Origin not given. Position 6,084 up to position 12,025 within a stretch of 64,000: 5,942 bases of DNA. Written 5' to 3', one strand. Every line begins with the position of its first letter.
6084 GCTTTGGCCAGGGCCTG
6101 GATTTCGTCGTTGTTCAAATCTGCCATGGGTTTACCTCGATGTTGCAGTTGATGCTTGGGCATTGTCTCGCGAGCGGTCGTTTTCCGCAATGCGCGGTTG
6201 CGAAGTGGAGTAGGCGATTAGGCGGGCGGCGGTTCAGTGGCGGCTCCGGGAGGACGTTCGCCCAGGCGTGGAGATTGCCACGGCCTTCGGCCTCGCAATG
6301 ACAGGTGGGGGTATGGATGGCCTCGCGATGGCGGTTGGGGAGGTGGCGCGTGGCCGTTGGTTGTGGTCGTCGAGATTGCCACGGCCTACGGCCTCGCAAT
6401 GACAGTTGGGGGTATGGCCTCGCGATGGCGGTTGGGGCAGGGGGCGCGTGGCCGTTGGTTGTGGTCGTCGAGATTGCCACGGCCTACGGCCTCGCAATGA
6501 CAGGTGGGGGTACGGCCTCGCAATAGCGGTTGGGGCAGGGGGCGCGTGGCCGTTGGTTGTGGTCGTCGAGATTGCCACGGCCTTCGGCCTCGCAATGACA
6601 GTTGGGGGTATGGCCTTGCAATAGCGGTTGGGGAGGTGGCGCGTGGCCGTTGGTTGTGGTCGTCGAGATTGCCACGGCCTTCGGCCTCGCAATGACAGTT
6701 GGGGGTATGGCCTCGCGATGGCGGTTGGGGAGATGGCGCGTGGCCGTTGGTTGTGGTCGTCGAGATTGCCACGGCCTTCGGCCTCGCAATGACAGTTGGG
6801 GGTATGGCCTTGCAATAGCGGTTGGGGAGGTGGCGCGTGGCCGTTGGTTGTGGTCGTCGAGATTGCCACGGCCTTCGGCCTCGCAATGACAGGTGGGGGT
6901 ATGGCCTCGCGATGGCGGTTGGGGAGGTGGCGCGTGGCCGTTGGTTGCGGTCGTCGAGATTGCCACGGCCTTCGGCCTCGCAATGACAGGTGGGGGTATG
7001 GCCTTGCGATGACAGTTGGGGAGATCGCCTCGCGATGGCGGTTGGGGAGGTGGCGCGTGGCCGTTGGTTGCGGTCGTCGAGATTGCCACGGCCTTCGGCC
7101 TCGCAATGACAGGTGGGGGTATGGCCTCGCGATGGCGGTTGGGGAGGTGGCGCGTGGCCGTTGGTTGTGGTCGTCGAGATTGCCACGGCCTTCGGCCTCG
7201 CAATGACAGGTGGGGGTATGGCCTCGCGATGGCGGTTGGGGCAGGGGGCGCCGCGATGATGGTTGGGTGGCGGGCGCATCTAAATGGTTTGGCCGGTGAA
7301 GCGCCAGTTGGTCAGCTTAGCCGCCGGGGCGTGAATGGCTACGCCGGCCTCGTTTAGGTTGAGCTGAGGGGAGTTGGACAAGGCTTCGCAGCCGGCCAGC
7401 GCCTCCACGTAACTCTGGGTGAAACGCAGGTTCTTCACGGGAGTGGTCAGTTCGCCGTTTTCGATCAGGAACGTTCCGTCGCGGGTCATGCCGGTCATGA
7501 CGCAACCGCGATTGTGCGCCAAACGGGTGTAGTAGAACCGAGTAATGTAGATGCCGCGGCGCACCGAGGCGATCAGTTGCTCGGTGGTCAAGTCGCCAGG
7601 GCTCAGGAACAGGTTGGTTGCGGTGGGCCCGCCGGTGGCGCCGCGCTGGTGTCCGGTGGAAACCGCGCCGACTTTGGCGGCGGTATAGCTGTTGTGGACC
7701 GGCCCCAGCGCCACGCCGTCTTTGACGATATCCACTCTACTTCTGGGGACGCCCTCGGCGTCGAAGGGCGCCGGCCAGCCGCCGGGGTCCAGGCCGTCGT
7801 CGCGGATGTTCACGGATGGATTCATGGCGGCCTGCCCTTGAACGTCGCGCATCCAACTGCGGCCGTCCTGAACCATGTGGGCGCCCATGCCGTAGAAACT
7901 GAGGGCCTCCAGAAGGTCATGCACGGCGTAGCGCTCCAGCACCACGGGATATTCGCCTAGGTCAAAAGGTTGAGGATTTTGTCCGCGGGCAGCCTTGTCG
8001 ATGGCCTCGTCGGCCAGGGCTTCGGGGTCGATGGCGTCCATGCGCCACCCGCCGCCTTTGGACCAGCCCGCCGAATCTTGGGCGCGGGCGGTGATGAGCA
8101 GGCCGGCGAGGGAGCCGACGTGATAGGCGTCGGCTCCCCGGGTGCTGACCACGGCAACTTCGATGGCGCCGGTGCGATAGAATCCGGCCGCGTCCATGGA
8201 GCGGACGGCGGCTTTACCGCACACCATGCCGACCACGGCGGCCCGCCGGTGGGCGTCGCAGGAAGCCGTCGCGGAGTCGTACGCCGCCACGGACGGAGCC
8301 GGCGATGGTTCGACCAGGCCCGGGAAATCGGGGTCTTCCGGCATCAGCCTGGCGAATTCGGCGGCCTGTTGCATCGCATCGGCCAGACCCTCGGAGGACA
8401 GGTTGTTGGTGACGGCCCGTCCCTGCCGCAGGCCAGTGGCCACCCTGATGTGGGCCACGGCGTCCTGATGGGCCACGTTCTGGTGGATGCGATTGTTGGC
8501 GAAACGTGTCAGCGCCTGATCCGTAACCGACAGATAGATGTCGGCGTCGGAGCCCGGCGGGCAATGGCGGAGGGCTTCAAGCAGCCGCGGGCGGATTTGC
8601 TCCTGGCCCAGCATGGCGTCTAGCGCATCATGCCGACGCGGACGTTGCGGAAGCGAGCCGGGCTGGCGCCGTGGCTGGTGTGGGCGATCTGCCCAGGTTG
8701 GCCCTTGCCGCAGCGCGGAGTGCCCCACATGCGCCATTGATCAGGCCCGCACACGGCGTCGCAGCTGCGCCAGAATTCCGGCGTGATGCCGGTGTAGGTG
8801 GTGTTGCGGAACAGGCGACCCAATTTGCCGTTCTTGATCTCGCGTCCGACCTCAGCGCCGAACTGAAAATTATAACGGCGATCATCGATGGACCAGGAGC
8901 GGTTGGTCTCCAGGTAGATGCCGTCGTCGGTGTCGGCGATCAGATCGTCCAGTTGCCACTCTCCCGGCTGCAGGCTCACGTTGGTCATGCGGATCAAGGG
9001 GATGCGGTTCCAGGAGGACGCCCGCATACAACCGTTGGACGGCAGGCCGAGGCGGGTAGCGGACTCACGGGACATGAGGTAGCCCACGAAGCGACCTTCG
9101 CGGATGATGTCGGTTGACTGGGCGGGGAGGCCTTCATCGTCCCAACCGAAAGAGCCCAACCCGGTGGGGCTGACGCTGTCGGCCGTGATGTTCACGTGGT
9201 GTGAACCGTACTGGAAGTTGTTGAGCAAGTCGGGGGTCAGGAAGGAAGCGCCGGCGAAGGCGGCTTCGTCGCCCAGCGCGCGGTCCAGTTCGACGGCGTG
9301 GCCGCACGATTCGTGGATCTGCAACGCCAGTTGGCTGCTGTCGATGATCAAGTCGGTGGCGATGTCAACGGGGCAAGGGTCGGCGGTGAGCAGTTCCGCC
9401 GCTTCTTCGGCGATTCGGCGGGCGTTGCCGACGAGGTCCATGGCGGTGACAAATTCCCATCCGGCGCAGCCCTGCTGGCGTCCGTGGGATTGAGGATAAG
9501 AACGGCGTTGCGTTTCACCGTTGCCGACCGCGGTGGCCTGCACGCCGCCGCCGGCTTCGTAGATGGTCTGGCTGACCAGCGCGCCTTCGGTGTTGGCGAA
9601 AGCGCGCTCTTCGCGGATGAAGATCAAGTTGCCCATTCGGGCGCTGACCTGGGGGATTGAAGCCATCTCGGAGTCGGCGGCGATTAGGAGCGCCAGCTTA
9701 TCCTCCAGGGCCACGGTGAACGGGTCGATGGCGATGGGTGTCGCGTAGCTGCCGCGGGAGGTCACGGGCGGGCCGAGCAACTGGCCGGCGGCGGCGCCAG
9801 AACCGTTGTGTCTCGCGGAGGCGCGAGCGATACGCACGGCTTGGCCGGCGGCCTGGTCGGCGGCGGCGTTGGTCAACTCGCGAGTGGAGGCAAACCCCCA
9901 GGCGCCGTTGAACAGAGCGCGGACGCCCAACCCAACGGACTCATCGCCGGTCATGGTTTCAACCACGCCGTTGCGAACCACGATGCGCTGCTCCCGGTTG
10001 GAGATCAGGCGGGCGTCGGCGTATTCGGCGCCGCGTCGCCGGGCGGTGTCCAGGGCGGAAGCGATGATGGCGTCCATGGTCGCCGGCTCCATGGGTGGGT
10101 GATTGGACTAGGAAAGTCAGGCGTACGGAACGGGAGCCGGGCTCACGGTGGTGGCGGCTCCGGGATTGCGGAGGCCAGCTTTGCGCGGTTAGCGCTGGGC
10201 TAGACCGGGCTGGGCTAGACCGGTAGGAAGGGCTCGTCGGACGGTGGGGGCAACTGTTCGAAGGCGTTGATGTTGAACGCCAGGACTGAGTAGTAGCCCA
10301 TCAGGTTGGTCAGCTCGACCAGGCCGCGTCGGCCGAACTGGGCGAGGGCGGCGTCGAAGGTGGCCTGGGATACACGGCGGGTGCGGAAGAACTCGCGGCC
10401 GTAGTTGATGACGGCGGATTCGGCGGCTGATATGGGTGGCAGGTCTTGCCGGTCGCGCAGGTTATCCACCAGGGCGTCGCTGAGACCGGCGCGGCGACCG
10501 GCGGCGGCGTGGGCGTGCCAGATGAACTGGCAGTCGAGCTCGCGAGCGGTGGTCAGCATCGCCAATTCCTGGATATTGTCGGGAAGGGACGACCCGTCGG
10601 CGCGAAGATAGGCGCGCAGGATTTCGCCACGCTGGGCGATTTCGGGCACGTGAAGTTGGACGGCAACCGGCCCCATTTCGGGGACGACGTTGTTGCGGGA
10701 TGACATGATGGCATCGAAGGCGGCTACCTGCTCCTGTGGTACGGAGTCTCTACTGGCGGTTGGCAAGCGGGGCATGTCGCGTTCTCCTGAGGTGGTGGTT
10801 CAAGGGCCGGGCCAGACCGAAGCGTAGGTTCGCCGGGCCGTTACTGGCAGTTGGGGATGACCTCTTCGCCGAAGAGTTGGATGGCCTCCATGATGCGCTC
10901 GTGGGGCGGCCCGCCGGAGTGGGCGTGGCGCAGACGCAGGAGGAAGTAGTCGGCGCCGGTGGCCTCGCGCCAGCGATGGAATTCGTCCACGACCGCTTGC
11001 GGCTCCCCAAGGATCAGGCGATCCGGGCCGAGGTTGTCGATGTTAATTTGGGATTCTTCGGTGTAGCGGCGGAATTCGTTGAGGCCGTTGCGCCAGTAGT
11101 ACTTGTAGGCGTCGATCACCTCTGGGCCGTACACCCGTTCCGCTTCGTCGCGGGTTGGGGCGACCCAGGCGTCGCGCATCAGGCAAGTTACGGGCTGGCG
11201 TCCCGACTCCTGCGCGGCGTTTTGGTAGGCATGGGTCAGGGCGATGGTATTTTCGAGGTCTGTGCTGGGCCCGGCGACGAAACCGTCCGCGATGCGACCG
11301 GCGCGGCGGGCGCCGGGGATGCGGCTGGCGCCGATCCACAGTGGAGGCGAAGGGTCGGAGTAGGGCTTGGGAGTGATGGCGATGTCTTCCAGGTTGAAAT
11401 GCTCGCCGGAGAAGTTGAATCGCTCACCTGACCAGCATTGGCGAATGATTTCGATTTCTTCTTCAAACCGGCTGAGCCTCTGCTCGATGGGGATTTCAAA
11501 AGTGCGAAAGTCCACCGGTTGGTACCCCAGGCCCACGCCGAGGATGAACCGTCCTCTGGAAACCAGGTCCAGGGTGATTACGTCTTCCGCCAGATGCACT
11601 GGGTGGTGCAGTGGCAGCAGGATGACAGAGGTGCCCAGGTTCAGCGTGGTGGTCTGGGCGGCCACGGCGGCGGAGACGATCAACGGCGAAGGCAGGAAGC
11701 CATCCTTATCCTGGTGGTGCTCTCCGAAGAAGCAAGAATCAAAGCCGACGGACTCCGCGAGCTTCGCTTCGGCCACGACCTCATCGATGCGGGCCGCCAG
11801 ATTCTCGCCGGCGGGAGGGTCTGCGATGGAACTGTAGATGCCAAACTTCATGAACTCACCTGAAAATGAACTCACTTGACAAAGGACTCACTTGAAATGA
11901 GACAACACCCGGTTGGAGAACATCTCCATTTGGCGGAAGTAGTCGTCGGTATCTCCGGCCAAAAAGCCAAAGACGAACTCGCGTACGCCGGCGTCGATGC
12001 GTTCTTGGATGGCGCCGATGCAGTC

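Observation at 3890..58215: One modular hairpin-repeat family fills eight intergenic regions (~5 kb, ~8% of the window)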

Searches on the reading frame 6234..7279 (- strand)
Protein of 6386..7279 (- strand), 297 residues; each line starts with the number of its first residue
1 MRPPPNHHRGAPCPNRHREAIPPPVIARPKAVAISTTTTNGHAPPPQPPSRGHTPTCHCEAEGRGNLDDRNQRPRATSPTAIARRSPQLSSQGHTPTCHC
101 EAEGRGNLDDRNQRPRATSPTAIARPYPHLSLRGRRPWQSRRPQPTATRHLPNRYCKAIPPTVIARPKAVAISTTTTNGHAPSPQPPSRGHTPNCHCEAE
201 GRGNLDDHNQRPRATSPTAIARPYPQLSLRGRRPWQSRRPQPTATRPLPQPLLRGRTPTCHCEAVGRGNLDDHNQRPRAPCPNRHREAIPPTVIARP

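Call 36: search_protein_families(library=pfam, proteins=[window:6386-7279:-, window:6234-7106:-], max_evalue=1)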
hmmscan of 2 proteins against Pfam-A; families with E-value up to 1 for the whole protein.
window:6386-7279:- (297 aa): 2 families
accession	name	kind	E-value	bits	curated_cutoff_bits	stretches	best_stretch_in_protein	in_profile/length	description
PF00039.24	fn1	-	0.00055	20.5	27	0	188-204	21-37/40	Fibronectin type I domain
PF23781.1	Phage_TAC_16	-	0.0015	18.9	27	0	117-151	17-50/114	Phage tail assembly chaperone protein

window:6234-7106:- (290 aa): 2 families
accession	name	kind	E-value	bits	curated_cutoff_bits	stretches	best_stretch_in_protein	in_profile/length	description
PF23781.1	Phage_TAC_16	-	0.00043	20.6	27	0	125-158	18-50/114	Phage tail assembly chaperone protein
PF00039.24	fn1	-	0.098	13.3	27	0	99-114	22-37/40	Fibronectin type I domain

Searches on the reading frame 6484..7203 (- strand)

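Call 36: search_protein_families(library=pfam, proteins=[window:6484-7203:-], max_evalue=1)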
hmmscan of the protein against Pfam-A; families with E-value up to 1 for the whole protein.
window:6484-7203:- (239 aa): 2 families
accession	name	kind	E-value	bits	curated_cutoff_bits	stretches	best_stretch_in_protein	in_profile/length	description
PF00039.24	fn1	-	0.019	15.5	27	0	196-211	22-37/40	Fibronectin type I domain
PF23781.1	Phage_TAC_16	-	0.1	12.9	27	1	122-161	15-53/114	Phage tail assembly chaperone protein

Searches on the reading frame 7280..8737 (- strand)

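Call 17: search_protein_families(library=pfam, proteins=[window:7280-8737:-])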
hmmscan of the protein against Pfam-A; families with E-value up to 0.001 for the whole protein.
window:7280-8737:- (485 aa): 3 families
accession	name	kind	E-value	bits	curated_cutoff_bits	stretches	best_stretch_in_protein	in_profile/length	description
PF19289.4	PmbA_TldD_3rd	-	1.2e-45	155.8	22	1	261-482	2-220/220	PmbA/TldA metallopeptidase C-terminal domain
PF01523.21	PmbA_TldD_1st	-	4.3e-08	33.6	20.9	1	65-127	1-63/65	PmbA/TldA metallopeptidase domain 1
PF19290.4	PmbA_TldD_2nd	-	2.1e-06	28.6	20.9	1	186-251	33-107/109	PmbA/TldA metallopeptidase central domain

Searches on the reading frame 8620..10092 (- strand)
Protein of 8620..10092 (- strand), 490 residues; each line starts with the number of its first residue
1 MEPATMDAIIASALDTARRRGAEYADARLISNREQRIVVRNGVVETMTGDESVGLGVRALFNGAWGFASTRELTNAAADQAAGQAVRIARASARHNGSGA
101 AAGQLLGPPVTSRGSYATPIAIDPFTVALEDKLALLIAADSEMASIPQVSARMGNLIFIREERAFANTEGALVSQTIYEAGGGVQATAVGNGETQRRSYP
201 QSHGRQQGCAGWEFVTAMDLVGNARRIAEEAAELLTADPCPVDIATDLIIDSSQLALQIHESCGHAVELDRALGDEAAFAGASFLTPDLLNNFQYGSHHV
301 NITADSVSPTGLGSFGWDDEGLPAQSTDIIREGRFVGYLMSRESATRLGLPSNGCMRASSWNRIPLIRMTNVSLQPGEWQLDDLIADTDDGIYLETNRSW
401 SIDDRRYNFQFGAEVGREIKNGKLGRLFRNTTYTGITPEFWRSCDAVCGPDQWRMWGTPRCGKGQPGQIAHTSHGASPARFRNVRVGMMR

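Call 92: search_protein_families(library=pfam, proteins=[window:8620-10092:-], max_evalue=0.00001)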
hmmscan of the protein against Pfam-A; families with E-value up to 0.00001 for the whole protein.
window:8620-10092:- (490 aa): 3 families
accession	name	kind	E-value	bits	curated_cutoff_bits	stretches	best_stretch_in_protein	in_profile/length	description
PF19289.4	PmbA_TldD_3rd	-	1.2e-37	129.6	22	1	247-471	5-203/220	PmbA/TldA metallopeptidase C-terminal domain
PF01523.21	PmbA_TldD_1st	-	1.2e-14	54.6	20.9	1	25-89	1-65/65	PmbA/TldA metallopeptidase domain 1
PF19290.4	PmbA_TldD_2nd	-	1.4e-08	35.5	20.9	1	123-235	2-105/109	PmbA/TldA metallopeptidase central domain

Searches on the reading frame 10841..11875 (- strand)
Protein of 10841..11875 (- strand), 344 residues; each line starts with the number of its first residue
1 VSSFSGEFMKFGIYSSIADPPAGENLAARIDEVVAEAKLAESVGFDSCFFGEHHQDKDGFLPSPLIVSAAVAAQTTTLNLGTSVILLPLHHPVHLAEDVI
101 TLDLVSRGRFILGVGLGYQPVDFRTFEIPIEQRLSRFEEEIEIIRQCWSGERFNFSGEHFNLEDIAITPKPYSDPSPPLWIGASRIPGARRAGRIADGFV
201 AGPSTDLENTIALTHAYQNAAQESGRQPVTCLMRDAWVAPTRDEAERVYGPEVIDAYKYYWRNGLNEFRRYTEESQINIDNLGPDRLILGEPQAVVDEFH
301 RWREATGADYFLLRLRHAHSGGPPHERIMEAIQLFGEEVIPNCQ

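Call 92: search_protein_families(library=pfam, proteins=[window:10841-11875:-], max_evalue=0.00001)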
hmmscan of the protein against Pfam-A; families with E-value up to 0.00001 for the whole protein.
window:10841-11875:- (344 aa): 1 family
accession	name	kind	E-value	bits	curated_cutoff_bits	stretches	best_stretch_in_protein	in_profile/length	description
PF00296.26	Bac_luciferase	-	2.4e-67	228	27.9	1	9-305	1-310/314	Luciferase-like monooxygenase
